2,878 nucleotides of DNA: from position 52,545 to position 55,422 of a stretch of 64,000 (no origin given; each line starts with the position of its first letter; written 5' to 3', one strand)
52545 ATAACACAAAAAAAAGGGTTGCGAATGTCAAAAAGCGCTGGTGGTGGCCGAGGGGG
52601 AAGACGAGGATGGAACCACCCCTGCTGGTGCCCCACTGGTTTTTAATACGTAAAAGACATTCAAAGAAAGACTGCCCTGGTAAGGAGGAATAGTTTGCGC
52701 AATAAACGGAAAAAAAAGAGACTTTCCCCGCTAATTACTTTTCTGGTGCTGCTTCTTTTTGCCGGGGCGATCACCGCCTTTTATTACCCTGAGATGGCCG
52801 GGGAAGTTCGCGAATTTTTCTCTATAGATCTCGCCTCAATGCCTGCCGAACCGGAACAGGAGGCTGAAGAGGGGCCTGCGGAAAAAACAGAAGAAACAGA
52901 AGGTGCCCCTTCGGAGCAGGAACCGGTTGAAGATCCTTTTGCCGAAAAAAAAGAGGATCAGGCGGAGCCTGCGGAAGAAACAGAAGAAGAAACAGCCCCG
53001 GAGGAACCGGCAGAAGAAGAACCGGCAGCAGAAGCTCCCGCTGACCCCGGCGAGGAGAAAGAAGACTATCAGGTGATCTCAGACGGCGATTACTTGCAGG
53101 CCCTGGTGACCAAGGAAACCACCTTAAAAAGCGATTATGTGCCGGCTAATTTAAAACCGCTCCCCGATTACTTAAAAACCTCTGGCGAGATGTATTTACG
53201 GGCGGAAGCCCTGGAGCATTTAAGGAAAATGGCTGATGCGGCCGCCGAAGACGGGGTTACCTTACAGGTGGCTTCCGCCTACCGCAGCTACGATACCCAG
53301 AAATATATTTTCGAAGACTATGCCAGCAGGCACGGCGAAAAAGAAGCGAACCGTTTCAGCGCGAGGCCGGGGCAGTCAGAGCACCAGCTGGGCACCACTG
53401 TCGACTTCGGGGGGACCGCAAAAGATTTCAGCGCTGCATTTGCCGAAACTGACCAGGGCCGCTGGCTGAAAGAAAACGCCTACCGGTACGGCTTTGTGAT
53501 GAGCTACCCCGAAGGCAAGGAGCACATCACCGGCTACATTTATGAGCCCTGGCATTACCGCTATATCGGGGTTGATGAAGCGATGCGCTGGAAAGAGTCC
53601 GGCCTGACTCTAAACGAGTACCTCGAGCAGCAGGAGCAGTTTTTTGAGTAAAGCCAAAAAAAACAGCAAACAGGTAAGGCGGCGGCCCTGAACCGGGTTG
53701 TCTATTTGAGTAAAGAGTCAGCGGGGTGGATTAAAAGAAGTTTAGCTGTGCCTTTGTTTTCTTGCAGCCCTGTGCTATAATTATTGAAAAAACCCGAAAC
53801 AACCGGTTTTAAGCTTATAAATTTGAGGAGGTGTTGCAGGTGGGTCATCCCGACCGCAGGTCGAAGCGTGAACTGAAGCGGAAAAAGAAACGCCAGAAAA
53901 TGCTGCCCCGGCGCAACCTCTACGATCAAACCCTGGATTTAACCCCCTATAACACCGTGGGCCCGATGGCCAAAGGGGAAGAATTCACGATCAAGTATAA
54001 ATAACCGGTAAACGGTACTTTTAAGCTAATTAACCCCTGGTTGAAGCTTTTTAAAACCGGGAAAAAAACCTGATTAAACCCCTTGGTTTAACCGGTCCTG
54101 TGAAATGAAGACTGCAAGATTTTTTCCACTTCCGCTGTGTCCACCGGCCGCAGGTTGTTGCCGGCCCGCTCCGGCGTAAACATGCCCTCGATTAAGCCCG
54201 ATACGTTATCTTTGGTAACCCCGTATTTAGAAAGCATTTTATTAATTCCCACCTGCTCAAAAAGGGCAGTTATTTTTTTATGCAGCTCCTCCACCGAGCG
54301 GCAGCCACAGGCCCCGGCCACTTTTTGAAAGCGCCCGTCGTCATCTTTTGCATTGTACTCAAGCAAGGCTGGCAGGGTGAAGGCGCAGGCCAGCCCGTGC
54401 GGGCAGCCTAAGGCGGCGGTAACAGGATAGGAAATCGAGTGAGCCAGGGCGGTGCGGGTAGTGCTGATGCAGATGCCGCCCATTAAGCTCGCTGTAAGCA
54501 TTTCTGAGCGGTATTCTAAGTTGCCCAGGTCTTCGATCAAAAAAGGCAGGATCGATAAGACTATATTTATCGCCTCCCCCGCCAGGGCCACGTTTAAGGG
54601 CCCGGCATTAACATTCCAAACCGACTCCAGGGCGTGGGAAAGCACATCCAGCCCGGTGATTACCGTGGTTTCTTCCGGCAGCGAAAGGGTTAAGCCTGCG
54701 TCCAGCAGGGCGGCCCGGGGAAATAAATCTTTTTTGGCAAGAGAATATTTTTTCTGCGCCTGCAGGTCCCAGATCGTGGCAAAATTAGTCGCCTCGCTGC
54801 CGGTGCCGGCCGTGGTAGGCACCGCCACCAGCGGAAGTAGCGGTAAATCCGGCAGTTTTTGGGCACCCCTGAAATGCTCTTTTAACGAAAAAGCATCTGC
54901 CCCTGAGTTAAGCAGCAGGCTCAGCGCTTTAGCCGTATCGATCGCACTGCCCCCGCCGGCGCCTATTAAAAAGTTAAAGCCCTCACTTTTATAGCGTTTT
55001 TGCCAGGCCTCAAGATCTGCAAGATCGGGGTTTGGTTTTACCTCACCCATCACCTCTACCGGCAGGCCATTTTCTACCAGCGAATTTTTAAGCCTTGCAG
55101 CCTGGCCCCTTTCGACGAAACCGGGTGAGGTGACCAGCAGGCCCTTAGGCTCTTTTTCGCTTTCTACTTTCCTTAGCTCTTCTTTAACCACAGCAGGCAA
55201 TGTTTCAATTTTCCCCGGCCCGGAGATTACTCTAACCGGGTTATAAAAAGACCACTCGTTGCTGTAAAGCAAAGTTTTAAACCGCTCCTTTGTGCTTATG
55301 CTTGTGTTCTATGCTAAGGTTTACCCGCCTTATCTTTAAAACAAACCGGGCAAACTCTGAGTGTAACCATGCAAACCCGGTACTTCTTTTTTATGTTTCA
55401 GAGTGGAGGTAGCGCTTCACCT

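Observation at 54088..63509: Phosphonate biosynthesis operon coupled to three LicD transferases and a Wzy-like/TPR protein: predicted phosphonate decoration of a cell-wall glycopolymer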

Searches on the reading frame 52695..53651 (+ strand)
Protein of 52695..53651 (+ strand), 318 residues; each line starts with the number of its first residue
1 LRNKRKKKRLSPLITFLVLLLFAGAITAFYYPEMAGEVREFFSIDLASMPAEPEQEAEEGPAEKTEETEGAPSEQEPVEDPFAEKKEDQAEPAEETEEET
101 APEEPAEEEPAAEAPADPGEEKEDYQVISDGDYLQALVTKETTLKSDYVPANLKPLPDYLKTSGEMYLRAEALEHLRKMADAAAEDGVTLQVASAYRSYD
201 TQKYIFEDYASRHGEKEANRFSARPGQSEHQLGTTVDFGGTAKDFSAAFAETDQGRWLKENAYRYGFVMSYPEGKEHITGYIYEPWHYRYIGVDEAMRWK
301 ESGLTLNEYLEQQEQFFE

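Call 12: search_protein_families(library=pfam, proteins=[window:52695-53651:+], max_evalue=0.001)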
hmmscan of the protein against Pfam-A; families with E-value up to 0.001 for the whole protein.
window:52695-53651:+ (318 aa): 1 family
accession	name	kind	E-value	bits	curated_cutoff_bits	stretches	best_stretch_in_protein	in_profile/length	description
PF02557.22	VanY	-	2.3e-44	150.8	25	1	166-292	2-131/132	D-alanyl-D-alanine carboxypeptidase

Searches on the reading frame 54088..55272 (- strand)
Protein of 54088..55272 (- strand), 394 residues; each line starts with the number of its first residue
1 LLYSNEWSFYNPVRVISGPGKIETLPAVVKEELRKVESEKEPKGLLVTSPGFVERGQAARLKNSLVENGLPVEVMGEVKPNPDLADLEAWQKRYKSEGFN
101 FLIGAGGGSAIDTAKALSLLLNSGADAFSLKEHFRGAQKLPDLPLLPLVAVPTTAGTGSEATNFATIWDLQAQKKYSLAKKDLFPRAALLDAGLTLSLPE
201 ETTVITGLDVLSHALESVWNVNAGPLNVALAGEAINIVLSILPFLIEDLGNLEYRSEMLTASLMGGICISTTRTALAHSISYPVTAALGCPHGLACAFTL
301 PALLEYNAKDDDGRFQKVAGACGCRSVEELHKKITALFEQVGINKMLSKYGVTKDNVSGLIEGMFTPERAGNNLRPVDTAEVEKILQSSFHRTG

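Call 4: search_protein_families(library=pfam, proteins=[window:54088-55272:-], max_evalue=0.01)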
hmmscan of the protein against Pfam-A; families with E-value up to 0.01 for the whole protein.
window:54088-55272:- (394 aa): 3 families
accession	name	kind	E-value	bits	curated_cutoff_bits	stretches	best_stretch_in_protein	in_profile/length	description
PF00465.25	Fe-ADH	-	2.9e-41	141.3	31.3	1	12-191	1-167/168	Iron-containing alcohol dehydrogenase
PF25137.1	ADH_Fe_C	-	6.5e-39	134.1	27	1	203-389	1-193/194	Fe-containing alcohol dehydrogenase family, C-terminal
PF13685.12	Fe-ADH_2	-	6e-09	36.5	28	1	36-122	14-98/149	Iron-containing alcohol dehydrogenase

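Call 5: search_protein_families(library=ncbifam, proteins=[window:54088-55272:-], max_evalue=0.01)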
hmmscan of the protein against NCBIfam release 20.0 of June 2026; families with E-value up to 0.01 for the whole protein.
window:54088-55272:- (394 aa): 16 families
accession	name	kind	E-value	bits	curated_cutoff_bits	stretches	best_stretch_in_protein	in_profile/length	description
TIGR03405.1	Phn_Fe-ADH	equivalog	4e-96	321.9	423.7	1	9-372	1-351/355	iron-containing alcohol dehydrogenase PsrA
NF041833.1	Fe_ADH_ErcA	equivalog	2.3e-58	198.2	550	1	42-388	31-380/382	alcohol dehydrogenase-like regulatory protein ErcA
TIGR02638.1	lactal_redase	equivalog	5.3e-56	190.1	523.15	1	33-385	21-378/379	lactaldehyde reductase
NF053866.1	CholDhdGbsBBac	equivalog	6.5e-52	176.5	550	1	8-390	11-391/392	choline dehydrogenase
NF010378.0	PRK13805.1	equivalog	9.4e-51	172.6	951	1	39-391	480-865/872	bifunctional acetaldehyde-CoA/alcohol dehydrogenase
NF050025.1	SulfAcetaldRedSarD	equivalog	1.4e-50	172.3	700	1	14-390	10-385/385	sulfoacetaldehyde reductase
NF007911.0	PRK10624.1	equivalog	2.4e-50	171.6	537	1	31-388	20-380/382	lactaldehyde reductase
NF058672.1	4HyButDHCUPNE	equivalog_domain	3.7e-48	164.6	500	1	38-390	26-378/378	4-hydroxybutyrate dehydrogenase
NF011998.0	PRK15454.1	equivalog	6.3e-47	160.1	556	1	46-358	53-363/395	ethanolamine utilization ethanol dehydrogenase EutG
NF007363.0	PRK09860.1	equivalog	8.6e-35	120.6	581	1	43-326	33-311/383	L-threonine dehydrogenase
TIGR04266.1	NDMA_methanol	equivalog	2.2e-21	76.2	625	1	45-326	42-322/420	NDMA-dependent methanol dehydrogenase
NF041822.1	daptide_DH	equivalog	1.5e-16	60.2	300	1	51-205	10-162/363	daptide-type RiPP biosynthesis dehydogenase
NF011717.0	PRK15138.1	equivalog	2.1e-15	56.7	645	1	7-362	4-358/387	alcohol dehydrogenase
NF002022.0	PRK00843.1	equivalog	4e-06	26.1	413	1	12-121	11-110/350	NAD(P)-dependent glycerol-1-phosphate dehydrogenase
NF006941.0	PRK09423.1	subfamily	8.4e-06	24.8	336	1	13-120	9-106/367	glycerol dehydrogenase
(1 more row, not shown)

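Call 30: search_solved_structures(query=window:54088-55272:-, max_evalue=1e-20, show_alignments=0)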
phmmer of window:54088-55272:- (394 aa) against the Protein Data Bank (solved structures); distinct sequences matched with E-value up to 1e-20: 33.
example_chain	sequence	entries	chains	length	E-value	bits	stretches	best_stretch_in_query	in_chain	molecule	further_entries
6jko_A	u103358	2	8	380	3.5e-49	171.1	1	39-372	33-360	Methanol dehydrogenase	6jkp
1o2d_A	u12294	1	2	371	3.1e-44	154.8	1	7-374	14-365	Alcohol dehydrogenase, iron-containing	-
1vhd_A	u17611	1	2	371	3.6e-44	154.6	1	43-375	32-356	alcohol dehydrogenase, iron-containing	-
8zrl_A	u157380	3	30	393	2e-37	132.4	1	42-386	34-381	NAD-dependent methanol dehydrogenase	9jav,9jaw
4fr2_A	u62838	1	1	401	5.5e-37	131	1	45-390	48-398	1,3-propanediol dehydrogenase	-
9ldl_C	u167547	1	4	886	2.4e-36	128.9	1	10-378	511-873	Aldehyde dehydrogenase family protein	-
7qnj_AAA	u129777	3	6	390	2.7e-36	128.7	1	41-384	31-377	Lactaldehyde reductase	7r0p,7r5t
8zwd_B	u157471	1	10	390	4.6e-36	127.9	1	29-357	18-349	NAD(P)-dependent methanol dehydrogenase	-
7qlq_AAA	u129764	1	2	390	7.8e-36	127.2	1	41-384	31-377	Lactaldehyde reductase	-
1rrm_A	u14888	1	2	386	1e-35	126.8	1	41-383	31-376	Lactaldehyde reductase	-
2bi4_A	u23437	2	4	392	1.3e-35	126.5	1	41-381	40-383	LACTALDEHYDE REDUCTASE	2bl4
7qlg_AAA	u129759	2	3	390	1.5e-35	126.2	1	41-384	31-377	Lactaldehyde reductase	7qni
7qls_AAA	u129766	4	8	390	1.7e-35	126.1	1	41-384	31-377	Lactaldehyde reductase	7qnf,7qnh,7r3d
5br4_A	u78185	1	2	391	2.8e-35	125.4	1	41-383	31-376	Lactaldehyde reductase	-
3zdr_A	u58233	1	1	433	1.8e-34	122.7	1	43-309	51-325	ALCOHOL DEHYDROGENASE DOMAIN OF THE BIFUNCTIONAL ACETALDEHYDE DEHYDROGENASE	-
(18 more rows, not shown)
